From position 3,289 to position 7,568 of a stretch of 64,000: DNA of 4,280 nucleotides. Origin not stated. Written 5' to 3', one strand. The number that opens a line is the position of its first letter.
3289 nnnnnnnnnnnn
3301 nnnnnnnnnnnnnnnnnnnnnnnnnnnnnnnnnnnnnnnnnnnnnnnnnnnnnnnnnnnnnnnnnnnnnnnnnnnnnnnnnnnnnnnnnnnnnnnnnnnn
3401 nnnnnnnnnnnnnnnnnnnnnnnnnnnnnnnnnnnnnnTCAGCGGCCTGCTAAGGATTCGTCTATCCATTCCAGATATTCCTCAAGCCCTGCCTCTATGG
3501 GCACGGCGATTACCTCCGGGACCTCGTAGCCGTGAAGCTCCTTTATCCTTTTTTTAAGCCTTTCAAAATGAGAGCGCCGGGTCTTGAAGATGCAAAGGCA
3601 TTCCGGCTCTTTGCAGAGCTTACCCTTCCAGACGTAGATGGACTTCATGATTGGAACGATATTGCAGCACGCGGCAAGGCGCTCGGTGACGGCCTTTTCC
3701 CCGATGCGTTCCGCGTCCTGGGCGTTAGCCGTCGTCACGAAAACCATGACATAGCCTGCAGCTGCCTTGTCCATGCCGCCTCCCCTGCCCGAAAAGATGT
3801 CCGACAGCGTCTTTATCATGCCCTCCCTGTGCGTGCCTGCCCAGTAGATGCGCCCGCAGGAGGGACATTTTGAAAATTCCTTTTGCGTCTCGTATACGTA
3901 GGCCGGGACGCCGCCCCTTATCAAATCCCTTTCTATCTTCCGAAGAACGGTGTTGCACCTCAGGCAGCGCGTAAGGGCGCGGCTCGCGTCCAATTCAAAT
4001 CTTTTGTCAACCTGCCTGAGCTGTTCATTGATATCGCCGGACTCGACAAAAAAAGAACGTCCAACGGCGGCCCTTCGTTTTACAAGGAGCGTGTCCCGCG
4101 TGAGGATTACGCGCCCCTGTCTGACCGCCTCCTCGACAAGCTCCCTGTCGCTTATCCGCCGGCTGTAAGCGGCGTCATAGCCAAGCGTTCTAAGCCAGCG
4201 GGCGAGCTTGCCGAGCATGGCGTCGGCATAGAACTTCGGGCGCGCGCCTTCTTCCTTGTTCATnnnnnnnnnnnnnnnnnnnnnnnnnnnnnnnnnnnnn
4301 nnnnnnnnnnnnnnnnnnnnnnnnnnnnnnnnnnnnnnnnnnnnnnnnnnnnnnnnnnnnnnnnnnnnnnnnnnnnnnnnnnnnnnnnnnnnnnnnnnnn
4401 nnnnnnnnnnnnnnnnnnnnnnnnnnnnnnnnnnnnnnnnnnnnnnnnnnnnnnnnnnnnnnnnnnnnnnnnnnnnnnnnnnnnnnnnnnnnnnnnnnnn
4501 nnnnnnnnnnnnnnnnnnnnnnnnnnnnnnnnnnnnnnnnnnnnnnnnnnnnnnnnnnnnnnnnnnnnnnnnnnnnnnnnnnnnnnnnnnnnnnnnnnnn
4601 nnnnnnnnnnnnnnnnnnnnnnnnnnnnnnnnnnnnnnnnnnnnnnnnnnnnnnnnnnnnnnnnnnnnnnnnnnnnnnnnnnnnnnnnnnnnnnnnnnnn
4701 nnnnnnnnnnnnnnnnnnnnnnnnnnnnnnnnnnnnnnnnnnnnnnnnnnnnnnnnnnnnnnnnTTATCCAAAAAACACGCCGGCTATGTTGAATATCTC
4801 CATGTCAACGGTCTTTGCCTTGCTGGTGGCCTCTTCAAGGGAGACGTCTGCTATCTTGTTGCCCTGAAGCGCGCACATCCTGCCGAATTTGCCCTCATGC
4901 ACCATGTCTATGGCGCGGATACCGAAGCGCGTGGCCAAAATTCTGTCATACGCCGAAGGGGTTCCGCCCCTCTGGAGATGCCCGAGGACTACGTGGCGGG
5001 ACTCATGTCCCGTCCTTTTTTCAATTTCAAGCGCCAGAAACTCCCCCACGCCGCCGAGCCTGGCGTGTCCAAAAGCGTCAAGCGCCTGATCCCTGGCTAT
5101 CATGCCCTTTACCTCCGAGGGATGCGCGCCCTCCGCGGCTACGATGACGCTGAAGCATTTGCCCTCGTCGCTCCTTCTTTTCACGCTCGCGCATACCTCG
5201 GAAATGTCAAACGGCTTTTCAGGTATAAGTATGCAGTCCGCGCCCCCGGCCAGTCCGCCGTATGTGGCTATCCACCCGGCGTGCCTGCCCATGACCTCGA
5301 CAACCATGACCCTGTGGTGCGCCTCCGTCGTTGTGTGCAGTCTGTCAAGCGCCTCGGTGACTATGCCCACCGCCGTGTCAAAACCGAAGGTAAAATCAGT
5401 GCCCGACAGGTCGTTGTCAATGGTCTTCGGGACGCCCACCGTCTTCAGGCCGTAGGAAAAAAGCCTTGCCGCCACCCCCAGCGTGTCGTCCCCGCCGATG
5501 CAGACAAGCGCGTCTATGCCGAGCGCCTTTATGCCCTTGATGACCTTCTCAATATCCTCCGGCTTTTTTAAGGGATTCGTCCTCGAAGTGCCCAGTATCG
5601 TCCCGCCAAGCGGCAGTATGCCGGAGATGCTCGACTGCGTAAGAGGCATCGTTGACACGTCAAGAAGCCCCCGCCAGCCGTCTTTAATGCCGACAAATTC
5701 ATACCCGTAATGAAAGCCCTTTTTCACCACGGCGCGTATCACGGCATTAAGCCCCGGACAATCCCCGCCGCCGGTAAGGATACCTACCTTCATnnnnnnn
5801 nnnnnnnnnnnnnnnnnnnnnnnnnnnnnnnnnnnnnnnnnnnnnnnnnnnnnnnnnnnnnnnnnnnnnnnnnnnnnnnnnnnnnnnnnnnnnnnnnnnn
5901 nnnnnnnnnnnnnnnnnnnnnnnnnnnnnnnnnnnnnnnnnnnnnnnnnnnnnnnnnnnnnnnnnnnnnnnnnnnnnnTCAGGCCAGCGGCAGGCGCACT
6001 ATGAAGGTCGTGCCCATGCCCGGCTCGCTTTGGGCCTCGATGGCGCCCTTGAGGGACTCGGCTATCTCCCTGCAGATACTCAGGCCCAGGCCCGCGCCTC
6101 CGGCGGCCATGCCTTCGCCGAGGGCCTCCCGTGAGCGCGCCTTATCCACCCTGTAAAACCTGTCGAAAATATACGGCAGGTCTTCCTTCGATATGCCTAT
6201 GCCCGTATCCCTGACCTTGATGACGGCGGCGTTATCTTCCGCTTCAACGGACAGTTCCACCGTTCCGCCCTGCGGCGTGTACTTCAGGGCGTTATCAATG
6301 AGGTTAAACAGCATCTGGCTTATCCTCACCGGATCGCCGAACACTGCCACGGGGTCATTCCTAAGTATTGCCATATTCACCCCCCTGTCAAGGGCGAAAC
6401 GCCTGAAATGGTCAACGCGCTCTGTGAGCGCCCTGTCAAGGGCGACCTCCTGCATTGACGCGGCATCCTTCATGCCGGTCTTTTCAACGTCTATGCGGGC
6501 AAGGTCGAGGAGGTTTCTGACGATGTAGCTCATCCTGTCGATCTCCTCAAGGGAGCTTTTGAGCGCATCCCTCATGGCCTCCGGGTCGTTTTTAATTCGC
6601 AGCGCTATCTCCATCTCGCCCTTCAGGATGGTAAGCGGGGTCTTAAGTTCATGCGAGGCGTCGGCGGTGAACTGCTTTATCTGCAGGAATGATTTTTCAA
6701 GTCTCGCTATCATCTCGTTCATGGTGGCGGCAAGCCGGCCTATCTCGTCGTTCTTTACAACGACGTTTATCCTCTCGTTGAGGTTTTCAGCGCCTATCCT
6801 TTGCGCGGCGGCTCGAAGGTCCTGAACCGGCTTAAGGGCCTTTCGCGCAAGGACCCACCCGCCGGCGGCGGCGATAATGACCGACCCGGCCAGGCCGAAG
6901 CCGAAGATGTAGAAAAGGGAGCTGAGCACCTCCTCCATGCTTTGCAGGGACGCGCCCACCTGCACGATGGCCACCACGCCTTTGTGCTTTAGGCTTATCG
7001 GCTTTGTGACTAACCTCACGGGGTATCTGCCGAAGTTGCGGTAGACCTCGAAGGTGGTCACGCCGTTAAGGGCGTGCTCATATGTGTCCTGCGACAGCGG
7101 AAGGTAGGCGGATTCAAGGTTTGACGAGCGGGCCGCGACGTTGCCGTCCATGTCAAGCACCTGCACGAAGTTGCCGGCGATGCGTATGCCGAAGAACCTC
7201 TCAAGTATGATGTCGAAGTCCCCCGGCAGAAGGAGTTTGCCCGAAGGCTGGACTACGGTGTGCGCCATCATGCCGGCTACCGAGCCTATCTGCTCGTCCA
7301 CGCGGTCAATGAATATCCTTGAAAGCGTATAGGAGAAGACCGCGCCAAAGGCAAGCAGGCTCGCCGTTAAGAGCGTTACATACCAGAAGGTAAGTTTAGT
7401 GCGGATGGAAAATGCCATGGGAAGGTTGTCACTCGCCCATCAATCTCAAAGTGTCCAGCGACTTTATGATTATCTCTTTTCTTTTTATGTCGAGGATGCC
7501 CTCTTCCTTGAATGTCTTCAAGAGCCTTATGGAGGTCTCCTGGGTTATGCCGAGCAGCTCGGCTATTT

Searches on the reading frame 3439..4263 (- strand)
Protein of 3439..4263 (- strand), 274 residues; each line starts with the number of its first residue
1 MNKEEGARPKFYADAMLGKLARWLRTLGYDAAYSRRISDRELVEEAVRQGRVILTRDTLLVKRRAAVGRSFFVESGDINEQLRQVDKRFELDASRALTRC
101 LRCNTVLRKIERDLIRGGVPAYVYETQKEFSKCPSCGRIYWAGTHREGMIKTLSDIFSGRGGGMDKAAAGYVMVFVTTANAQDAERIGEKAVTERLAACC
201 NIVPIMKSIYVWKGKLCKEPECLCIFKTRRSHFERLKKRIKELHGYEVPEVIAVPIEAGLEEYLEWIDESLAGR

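Call 10: search_protein_families(library=pfam, proteins=[window:3439-4263:-])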
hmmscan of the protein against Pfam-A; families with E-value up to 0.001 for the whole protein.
window:3439-4263:- (274 aa): 3 families
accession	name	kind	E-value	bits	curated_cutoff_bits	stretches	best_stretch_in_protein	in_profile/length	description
PF01927.22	Mut7-C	-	1.1e-46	159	23.3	1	9-152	1-145/146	Mut7-C RNAse domain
PF03091.20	CutA1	-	1.5e-36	124.6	22.4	1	173-269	2-98/99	CutA1 divalent ion tolerance protein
PF18480.7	DUF5615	-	0.00057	20.2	23.8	0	10-58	2-56/110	Domain of unknown function (DUF5615)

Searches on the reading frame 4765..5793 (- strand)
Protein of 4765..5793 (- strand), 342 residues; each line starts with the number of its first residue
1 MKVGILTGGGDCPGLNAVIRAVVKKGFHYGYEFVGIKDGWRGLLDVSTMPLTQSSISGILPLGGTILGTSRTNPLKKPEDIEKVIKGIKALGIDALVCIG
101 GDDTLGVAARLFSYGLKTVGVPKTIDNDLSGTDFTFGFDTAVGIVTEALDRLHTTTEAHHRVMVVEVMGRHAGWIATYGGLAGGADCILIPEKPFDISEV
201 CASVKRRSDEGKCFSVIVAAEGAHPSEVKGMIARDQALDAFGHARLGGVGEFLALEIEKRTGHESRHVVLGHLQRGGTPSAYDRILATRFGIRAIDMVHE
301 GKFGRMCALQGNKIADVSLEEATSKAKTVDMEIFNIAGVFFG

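Call 11: search_protein_families(library=pfam, proteins=[window:4765-5793:-])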
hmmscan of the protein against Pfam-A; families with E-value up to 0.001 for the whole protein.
window:4765-5793:- (342 aa): 1 family
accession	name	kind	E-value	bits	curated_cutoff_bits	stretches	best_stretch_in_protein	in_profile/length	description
PF00365.25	PFK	-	3.2e-110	368.3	30.9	1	2-297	1-276/277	Phosphofructokinase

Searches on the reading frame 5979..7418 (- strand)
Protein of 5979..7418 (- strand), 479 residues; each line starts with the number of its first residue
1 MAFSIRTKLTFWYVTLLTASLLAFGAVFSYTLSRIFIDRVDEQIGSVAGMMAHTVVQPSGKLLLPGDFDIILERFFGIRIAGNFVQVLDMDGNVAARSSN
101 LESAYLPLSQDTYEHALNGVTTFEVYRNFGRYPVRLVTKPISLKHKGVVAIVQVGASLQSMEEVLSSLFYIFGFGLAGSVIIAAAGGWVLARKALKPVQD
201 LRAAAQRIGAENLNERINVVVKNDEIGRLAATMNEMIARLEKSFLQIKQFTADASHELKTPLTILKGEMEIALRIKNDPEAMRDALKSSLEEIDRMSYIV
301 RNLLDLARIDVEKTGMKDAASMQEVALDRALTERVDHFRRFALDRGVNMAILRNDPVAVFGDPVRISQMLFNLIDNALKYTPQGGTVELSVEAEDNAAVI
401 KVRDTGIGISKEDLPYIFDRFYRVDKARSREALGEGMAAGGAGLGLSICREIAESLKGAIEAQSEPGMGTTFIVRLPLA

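Call 10: search_protein_families(library=pfam, proteins=[window:5979-7418:-])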
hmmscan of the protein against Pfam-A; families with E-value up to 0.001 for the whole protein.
window:5979-7418:- (479 aa): 4 families
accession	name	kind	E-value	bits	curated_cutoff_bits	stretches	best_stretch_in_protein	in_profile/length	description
PF02518.31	HATPase_c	-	1.1e-31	110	26.4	1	361-478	1-109/111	Histidine kinase-, DNA gyrase B-, and HSP90-like ATPase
PF00512.31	HisKA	-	5.8e-16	58.7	26.9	1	248-310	3-64/66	His Kinase A (phospho-acceptor) domain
PF00672.30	HAMP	-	4.6e-14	52.9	25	1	189-241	1-52/53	HAMP domain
PF17203.10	sCache_3_2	-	0.00081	19.9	28.4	0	83-168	54-138/140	Single cache domain 3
